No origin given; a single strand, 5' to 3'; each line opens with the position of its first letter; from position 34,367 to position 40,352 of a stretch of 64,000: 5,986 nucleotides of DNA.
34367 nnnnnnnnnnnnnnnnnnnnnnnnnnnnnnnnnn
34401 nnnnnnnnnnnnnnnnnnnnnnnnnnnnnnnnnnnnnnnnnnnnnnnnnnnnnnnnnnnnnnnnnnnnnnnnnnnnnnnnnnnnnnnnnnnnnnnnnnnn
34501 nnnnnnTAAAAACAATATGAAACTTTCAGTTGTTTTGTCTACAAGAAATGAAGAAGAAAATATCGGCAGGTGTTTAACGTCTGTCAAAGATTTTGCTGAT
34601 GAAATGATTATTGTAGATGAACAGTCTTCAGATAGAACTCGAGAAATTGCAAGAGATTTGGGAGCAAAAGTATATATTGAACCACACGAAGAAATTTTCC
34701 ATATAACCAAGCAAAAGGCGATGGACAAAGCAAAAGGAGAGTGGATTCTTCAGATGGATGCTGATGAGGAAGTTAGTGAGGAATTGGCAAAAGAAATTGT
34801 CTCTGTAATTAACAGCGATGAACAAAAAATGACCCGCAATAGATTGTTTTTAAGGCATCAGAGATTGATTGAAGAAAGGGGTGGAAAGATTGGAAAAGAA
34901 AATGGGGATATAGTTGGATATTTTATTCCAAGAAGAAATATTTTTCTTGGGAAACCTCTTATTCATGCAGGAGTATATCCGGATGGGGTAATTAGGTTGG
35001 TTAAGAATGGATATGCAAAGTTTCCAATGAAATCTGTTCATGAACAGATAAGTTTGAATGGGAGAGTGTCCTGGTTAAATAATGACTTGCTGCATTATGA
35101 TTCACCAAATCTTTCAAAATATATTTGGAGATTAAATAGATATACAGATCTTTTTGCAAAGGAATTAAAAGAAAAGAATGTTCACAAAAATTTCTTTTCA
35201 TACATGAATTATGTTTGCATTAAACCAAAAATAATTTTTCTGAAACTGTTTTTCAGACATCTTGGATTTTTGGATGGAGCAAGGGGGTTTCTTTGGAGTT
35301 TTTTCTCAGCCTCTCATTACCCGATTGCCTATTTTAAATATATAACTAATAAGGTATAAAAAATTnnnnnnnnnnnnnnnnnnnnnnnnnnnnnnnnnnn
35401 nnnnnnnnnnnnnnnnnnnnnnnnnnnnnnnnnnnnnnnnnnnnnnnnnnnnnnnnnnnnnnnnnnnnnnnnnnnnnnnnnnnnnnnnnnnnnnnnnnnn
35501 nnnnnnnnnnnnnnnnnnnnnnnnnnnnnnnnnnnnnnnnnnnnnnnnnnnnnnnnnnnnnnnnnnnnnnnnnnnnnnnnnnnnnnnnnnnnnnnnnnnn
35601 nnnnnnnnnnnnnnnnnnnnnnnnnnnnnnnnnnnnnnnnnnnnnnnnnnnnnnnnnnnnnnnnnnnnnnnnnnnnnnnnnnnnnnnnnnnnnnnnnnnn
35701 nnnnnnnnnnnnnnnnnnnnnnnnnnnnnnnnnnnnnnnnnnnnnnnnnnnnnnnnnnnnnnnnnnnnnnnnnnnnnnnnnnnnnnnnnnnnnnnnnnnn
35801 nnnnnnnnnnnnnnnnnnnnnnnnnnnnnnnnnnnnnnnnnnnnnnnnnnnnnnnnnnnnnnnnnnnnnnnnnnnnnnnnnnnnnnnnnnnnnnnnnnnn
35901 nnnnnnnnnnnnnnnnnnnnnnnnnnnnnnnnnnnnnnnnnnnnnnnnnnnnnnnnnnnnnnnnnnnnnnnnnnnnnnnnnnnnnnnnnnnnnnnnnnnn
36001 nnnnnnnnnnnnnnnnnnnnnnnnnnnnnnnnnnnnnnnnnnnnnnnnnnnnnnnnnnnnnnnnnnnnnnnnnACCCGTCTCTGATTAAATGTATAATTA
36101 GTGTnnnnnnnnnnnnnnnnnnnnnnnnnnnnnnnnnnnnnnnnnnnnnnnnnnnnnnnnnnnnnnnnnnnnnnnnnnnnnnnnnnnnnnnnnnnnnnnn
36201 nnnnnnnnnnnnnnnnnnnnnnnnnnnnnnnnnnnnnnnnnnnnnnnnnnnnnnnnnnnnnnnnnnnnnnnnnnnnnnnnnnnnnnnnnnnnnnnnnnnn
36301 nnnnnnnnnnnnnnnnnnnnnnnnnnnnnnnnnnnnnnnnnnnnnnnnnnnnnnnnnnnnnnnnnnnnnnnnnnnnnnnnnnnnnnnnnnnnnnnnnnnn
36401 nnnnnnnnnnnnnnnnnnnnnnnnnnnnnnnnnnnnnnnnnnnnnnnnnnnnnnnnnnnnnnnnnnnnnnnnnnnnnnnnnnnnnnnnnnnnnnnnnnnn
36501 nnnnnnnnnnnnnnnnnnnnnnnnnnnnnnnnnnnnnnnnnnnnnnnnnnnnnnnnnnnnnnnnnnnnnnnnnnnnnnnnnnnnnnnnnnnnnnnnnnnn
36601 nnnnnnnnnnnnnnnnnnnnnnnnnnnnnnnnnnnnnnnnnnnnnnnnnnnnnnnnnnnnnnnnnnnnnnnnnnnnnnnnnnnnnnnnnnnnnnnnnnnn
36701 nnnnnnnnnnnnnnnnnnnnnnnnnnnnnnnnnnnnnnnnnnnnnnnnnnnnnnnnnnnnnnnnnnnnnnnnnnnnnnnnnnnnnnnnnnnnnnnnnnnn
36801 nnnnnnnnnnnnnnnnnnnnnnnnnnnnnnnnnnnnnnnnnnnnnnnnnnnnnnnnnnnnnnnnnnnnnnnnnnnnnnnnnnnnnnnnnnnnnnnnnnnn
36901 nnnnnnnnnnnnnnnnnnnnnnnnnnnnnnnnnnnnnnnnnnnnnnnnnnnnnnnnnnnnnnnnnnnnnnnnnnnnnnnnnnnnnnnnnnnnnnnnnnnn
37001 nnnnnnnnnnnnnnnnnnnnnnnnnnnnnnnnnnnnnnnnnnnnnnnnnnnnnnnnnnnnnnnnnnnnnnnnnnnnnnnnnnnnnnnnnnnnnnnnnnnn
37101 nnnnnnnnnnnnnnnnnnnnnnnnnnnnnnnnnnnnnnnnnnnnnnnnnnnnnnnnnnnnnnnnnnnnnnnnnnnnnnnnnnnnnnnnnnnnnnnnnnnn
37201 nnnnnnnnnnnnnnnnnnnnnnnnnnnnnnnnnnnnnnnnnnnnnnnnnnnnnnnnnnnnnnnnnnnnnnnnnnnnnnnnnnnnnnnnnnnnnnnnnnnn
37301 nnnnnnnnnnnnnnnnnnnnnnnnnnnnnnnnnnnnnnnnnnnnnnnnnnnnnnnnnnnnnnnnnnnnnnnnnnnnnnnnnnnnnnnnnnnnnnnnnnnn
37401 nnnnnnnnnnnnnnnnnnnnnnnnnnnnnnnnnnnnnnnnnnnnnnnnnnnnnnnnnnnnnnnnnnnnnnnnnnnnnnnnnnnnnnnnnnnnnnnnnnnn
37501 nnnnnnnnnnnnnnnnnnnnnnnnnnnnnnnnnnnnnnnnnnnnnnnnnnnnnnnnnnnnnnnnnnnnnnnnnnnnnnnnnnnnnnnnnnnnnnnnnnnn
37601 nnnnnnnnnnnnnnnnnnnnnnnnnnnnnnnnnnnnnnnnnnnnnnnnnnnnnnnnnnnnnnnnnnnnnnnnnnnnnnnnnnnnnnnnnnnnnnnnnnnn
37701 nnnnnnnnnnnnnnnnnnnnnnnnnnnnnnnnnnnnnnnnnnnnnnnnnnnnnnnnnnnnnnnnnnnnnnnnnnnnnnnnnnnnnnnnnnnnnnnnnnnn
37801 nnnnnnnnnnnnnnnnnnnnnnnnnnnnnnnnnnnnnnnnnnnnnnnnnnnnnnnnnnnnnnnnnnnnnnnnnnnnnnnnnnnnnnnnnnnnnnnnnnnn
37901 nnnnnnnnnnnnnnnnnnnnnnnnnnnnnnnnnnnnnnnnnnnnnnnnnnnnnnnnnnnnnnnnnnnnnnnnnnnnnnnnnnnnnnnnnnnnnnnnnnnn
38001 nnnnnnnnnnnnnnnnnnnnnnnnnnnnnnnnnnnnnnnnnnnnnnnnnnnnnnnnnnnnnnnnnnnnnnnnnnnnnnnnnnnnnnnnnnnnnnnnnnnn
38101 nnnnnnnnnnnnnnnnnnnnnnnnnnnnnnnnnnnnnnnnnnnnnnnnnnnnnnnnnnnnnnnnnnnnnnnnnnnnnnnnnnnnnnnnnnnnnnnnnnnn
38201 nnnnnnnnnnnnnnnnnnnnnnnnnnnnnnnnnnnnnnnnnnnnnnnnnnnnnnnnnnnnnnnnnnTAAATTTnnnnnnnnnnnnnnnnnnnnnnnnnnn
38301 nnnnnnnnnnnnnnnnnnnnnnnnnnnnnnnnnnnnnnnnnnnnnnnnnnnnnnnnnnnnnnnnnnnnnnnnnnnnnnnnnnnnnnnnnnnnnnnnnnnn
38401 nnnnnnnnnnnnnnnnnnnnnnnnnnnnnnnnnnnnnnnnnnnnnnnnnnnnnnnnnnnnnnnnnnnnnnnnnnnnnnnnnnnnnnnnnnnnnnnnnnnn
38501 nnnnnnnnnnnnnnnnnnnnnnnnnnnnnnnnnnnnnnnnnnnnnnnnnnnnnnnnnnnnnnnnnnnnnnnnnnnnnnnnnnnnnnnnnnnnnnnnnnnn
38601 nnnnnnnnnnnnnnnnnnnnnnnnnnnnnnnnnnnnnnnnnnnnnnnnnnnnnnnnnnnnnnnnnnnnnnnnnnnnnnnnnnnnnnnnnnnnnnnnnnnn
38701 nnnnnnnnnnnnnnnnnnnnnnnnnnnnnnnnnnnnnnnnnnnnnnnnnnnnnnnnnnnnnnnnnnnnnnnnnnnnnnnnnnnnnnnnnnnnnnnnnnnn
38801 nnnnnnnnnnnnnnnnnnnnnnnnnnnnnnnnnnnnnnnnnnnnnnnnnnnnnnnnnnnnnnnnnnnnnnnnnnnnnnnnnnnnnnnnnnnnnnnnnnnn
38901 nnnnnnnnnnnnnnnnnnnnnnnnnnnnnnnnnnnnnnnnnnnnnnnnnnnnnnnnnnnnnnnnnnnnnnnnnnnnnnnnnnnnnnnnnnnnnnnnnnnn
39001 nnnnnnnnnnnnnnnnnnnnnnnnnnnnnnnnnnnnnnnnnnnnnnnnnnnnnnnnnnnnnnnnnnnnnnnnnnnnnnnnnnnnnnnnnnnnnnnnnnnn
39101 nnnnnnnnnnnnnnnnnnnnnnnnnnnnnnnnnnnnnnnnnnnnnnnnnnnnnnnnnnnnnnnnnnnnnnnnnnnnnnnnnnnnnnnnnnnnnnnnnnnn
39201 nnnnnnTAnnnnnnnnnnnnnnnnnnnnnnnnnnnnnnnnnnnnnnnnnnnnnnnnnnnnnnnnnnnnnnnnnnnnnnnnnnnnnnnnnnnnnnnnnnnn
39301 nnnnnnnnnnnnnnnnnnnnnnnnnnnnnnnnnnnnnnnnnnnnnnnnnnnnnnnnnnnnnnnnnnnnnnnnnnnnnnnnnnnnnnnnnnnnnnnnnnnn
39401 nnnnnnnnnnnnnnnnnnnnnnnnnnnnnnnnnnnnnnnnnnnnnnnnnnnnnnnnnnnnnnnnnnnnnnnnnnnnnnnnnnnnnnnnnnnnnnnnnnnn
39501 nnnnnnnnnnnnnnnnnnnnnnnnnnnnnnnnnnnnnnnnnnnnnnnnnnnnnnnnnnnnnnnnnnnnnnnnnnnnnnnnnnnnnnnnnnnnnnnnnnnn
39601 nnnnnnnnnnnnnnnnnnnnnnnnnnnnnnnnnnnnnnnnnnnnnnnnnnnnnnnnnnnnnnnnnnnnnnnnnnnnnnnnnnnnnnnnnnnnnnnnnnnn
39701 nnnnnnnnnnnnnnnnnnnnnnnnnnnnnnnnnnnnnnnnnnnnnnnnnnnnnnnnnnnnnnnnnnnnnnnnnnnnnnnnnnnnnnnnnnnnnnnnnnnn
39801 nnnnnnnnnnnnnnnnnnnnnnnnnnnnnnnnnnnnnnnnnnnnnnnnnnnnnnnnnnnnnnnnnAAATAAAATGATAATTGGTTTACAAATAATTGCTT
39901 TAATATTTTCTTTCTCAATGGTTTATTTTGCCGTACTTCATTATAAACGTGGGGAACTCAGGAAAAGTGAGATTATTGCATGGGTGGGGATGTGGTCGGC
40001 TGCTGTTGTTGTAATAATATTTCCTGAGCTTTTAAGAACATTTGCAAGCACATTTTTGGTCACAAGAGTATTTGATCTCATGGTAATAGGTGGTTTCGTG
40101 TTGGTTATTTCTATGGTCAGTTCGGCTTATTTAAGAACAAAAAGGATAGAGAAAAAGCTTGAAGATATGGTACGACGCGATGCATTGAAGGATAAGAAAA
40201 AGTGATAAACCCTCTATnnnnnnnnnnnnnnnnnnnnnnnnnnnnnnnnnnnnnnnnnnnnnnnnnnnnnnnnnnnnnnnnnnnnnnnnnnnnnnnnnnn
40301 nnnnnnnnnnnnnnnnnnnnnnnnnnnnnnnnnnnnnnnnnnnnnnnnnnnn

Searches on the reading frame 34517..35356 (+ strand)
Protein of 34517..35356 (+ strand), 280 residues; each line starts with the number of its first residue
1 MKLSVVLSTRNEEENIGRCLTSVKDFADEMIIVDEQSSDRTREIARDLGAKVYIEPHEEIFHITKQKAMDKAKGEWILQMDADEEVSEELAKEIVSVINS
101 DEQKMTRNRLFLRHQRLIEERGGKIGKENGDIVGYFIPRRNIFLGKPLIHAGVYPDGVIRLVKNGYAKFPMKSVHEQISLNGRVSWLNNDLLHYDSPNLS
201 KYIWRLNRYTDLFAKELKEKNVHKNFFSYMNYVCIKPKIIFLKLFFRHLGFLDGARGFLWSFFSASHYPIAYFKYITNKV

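Call 8: search_protein_families(library=pfam, proteins=[window:34517-35356:+], max_evalue=0.001)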
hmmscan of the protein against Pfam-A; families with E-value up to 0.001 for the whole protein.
window:34517-35356:+ (280 aa): 2 families
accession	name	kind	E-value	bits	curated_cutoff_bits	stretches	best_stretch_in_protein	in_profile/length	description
PF00535.33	Glycos_transf_2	-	2.7e-19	70.2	23.3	1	4-102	1-107/168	Glycosyl transferase family 2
PF13704.12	Glyco_tranf_2_4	-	1.2e-05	26.2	27.5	1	10-84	1-82/98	Glycosyl transferase family 2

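Call 32: search_protein_families(library=ncbifam, proteins=[window:34517-35356:+], max_evalue=0.001)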
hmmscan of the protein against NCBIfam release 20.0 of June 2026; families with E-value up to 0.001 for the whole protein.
window:34517-35356:+ (280 aa): 10 families
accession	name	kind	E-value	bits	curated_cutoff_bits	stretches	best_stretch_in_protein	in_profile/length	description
TIGR04283.1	glyco_like_mftF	equivalog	2.2e-12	47.1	182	1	3-116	1-115/221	TIGR04283 family arsenosugar biosynthesis glycosyltransferase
TIGR04195.1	S_glycosyl_SunS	equivalog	5.2e-11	42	350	1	9-92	65-149/421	SunS family peptide S-glycosyltransferase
NF010496.0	PRK13915.1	equivalog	9.3e-10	38.1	262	1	2-61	32-95/307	glucosyl-3-phosphoglycerate synthase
NF041391.1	DPhHxTase_Halo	equivalog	7.7e-09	34.9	375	1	8-110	2-105/213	dolichyl-phosphate hexose transferase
NF050050.1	ProtGlycPglI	equivalog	6.6e-08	32.3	500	1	2-128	3-138/306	GalNAc(5)-diNAcBac-PP-undecaprenol beta-1,3-glucosyltransferase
TIGR04182.1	glyco_TIGR04182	equivalog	1.2e-07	31.5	325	1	4-110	3-110/293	S-layer glycoprotein N-glycosyltransferase AglJ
NF007482.0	PRK10073.1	equivalog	8.6e-06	25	423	1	2-102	7-114/334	glycosyltransferase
NF047683.1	TeichurnBiosyTuaG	equivalog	1.2e-05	25.1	400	1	3-94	8-108/252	teichuronic acid biosynthesis protein TuaG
NF045692.1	OglycostaseCruG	equivalog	2.3e-05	23.5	600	0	2-47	42-90/386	2'-O-glycosyltransferase CruG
TIGR03469.1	HpnB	hypoth_equivalog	7.8e-05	21.9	379.25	1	3-52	46-99/386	hopene-associated glycosyltransferase HpnB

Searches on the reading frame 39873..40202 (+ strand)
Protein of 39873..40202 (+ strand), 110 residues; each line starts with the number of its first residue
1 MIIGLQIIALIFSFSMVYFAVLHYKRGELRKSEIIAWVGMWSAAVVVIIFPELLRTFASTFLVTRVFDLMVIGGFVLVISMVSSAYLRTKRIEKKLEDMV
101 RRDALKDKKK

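Call 56: search_protein_families(library=pfam, proteins=[window:39873-40202:+], max_evalue=0.01)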
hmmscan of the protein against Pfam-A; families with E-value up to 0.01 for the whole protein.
window:39873-40202:+ (110 aa): 1 family
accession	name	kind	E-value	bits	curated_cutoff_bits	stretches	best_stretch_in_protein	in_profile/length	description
PF10066.14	DUF2304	-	7e-19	68.5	25.5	1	5-108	2-105/106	Uncharacterized conserved protein (DUF2304)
